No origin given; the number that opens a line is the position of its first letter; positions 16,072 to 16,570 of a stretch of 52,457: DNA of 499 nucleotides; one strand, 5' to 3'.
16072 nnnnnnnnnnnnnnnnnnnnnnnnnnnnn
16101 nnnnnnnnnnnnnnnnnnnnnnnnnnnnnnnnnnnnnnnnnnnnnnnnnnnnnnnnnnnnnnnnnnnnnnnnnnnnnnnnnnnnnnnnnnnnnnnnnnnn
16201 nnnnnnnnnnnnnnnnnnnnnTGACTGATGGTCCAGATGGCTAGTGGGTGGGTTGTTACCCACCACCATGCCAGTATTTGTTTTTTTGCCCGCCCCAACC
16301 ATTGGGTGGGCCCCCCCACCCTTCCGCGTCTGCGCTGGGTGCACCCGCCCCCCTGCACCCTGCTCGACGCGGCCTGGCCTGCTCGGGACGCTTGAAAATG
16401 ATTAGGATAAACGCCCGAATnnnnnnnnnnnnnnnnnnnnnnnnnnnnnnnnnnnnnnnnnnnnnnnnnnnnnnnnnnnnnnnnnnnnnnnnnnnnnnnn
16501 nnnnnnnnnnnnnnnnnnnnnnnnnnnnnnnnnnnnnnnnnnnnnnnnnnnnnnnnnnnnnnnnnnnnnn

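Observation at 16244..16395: Family of C-rich intergenic repeats whose two-stem hairpin is preserved by compensatory substitutions (copy 1; four copies in the window)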

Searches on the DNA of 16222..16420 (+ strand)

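Call 26: build_rna_model(alignment_id=A2, structure=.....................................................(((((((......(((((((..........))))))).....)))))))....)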
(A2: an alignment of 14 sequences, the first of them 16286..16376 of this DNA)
Model R1 built from alignment A2 (14 sequences, 106 columns); structure: as given.
model positions 90; base pairs 13; branch points 0; effective number of sequences 2.38; information 0.633 bits per position. Calibrated on 0.2 Mb of random sequence (short: E-values are rough).
structure used (alignment columns):
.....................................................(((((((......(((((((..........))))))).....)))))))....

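Call 27: search_with_rna_model(model_id=R1, sources=[window, L001, L002, L003, L004, L005, L006, L007, L008, L009, L010, L012], max_evalue=10, make_alignment=true)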
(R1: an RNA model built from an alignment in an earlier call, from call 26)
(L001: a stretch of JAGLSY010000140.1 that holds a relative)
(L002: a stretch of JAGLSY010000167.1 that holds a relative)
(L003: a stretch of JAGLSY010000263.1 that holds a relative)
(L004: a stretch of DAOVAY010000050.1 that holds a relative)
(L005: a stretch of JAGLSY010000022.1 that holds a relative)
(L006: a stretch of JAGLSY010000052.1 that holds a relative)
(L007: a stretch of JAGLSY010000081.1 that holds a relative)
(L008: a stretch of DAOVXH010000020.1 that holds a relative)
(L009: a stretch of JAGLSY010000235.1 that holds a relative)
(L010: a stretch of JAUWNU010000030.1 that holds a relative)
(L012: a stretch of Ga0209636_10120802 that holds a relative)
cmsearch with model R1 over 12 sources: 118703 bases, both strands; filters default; matches with E-value up to 10: 22.
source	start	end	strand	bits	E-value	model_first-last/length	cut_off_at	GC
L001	2548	2637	+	97.7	2.4e-20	1-90/90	no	0.62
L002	820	908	-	92.1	4.5e-19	1-90/90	no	0.65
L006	1809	1897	-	91.6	5.9e-19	1-90/90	no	0.62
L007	3602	3691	+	90.2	1.3e-18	1-90/90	no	0.69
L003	1218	1309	-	89.3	1.9e-18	1-90/90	no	0.68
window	49564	49656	+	89.2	2.1e-18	1-90/90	no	0.65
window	47383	47475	+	87.9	4.1e-18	1-90/90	no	0.68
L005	63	150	-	87.7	4.6e-18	1-90/90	no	0.66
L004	65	157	+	87.6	4.7e-18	1-90/90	no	0.65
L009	1846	1936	-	87.2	5.7e-18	1-90/90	no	0.68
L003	1094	1183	-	86.5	8.4e-18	1-90/90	no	0.64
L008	961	1046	-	82.1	8.3e-17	1-90/90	no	0.58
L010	4033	4122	+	81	1.5e-16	1-90/90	no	0.62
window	16282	16375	+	78.9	4.6e-16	1-90/90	no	0.72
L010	3932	4017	+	77.2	1.1e-15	1-90/90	no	0.65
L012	975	1067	+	70.5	3.6e-14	1-90/90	no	0.53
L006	2907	2949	-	37.1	1.4e-06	42-84/90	no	0.67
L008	876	942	-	27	0.00026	1-90/90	no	0.58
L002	6553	6621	+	19.6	0.013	44-82/90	no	0.51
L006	12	122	+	18.2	0.027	1-90/90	no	0.5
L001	4169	4219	+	8.3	4.6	1-90/90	no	0.53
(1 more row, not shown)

Alignment A3: 22 matches aligned to the model, 137 columns, each read 5' to 3' on its own strand. Consensus structure (alignment columns), stored with it:
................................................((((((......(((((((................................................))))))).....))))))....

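Call 32: search_with_rna_model(model_id=R1, sources=[L015, L016], max_evalue=10, filters=off)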
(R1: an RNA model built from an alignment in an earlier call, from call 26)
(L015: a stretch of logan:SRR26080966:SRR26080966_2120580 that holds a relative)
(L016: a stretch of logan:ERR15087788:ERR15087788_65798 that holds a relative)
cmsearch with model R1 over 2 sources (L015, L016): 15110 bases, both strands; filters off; matches with E-value up to 10: 15.
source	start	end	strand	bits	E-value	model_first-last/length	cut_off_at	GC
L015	1414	1467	+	22.3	0.0004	1-90/90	no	0.67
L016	3023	3087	+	9.3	0.34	1-90/90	no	0.43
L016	416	490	+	9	0.41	1-90/90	no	0.59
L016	11016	11072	-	6.2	1.8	40-86/90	no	0.56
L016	7533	7597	-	5.8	2.2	1-90/90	no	0.52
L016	7751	7838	+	5.8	2.2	1-90/90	no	0.59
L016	3382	3462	+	3.7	6.6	1-90/90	no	0.44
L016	11223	11254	-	3.3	8.1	51-80/90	no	0.59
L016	8342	8366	+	3.3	8.3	1-90/90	no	0.6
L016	524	558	+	3.2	8.5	1-90/90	no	0.57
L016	9442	9516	+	3.2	8.5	1-90/90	no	0.56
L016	6719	6740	-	3.1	8.9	53-74/90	no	0.73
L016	1117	1145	-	3.1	9.1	1-90/90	no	0.41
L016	2941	2974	+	3.1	9.1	1-90/90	no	0.5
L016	2262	2275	-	3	9.5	57-70/90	no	0.71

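Call 47: search_rna_families(source=window, start=16222, end=16420, threshold=evalue, max_evalue=10)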
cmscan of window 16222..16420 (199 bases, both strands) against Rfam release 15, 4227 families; matches with E-value up to 10: 3.
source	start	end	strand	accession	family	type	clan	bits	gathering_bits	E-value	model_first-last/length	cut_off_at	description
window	16247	16264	+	RF00630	P26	Gene;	-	13.2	36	1.9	44-61/66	no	Pseudomonas sRNA P26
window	16299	16325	+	RF04218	HCV_5BSL1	Cis-reg;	-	11.4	44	7.6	1-47/47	no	Hepatitis C virus stem-loop I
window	16222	16381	-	RF01946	KCNQ1OT1_1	Gene; lncRNA;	-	6.2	70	0.85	1-177/464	3'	KCNQ1 overlapping transcript 1 conserved region 1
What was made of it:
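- On Any Rfam 15 family: At E<=10, the copy-1 region gave only noise: 6-13 bits against gathering scores of 36-70 (call 47).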

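Call 63: search_with_rna_model(model_id=R1, sources=[L017, L018, L019, L020, L021], max_evalue=1)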
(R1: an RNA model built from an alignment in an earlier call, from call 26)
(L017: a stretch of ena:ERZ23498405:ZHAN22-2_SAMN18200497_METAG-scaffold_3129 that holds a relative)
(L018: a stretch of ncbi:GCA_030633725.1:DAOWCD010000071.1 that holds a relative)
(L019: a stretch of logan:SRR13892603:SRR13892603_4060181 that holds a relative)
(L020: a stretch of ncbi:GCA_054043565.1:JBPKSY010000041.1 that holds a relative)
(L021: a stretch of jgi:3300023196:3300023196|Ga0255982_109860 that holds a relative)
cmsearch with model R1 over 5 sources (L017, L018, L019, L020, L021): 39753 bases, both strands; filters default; matches with E-value up to 1: 4.
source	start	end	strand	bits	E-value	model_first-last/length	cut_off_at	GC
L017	9070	9159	+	90.2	4.2e-19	1-90/90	no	0.69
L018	6889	6978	+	90.2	4.2e-19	1-90/90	no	0.69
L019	2055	2144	+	90.2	4.2e-19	1-90/90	no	0.69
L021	3947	4039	+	70.4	1.3e-14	1-90/90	no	0.59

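Call 73: search_with_rna_model(model_id=R1, sources=[L022, L023, L020], max_evalue=1, filters=off)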
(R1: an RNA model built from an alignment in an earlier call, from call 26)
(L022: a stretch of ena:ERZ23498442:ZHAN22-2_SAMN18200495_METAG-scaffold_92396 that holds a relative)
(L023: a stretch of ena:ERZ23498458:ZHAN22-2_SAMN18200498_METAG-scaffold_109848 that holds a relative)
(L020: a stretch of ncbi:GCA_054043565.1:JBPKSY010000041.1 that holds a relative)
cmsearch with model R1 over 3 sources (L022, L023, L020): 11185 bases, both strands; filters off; matches with E-value up to 1: 1.
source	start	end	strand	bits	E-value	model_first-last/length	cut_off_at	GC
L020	1587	1648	-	7.4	0.72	1-90/90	no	0.52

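Call 75: search_with_rna_model(model_id=R1, sources=[window, L001, L002, L003, L004, L005, L006, L007, L008, L009, L010, L012, L021], max_evalue=1e-10, make_alignment=true)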
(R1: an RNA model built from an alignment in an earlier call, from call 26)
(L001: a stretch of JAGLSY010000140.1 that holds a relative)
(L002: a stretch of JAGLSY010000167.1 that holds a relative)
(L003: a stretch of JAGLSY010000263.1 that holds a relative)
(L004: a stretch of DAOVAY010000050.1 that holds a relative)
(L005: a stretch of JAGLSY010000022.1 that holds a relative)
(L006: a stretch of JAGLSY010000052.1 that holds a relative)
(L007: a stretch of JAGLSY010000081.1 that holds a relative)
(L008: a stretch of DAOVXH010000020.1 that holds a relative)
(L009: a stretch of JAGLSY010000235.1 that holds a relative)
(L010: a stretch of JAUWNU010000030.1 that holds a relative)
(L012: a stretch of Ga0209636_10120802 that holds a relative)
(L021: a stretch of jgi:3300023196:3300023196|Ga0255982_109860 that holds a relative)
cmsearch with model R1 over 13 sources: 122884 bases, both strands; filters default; matches with E-value up to 1e-10: 17.
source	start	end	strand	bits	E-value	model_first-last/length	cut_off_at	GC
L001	2548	2637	+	97.7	2.5e-20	1-90/90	no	0.62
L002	820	908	-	92.1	4.7e-19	1-90/90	no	0.65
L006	1809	1897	-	91.6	6.1e-19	1-90/90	no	0.62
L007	3602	3691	+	90.2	1.3e-18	1-90/90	no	0.69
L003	1218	1309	-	89.3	2e-18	1-90/90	no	0.68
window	49564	49656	+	89.2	2.1e-18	1-90/90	no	0.65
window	47383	47475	+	87.9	4.2e-18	1-90/90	no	0.68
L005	63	150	-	87.7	4.8e-18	1-90/90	no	0.66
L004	65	157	+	87.6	4.9e-18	1-90/90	no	0.65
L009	1846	1936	-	87.2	5.9e-18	1-90/90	no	0.68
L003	1094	1183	-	86.5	8.7e-18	1-90/90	no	0.64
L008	961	1046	-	82.1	8.6e-17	1-90/90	no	0.58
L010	4033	4122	+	81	1.6e-16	1-90/90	no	0.62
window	16282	16375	+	78.9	4.8e-16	1-90/90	no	0.72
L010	3932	4017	+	77.2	1.1e-15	1-90/90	no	0.65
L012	975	1067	+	70.5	3.8e-14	1-90/90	no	0.53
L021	3947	4039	+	70.4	3.9e-14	1-90/90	no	0.59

Alignment A5: 17 matches aligned to the model, 99 columns, each read 5' to 3' on its own strand. Consensus structure (alignment columns), stored with it:
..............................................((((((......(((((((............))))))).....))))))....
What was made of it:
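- A covariance model finds 17 distinct full copies plus relics (calls 27, 75).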

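Call 86: search_with_rna_model(model_id=R1, sources=[L024, L027, L028], max_evalue=1, filters=off)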
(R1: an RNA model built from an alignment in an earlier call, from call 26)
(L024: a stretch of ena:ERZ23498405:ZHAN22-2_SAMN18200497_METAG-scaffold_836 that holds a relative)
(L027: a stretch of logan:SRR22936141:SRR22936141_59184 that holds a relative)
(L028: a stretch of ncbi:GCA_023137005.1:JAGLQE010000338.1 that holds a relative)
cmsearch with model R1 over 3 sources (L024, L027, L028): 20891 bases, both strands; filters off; matches with E-value up to 1: 1.
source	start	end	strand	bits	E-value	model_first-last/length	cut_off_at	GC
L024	4793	4883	+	87.2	1e-18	1-90/90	no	0.68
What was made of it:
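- On REP / REPIN (RAYT-mobilised): Density is 4 per 52 kb, 1 per 19 kb and 1 per 15 kb (calls 27, 63, 86).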
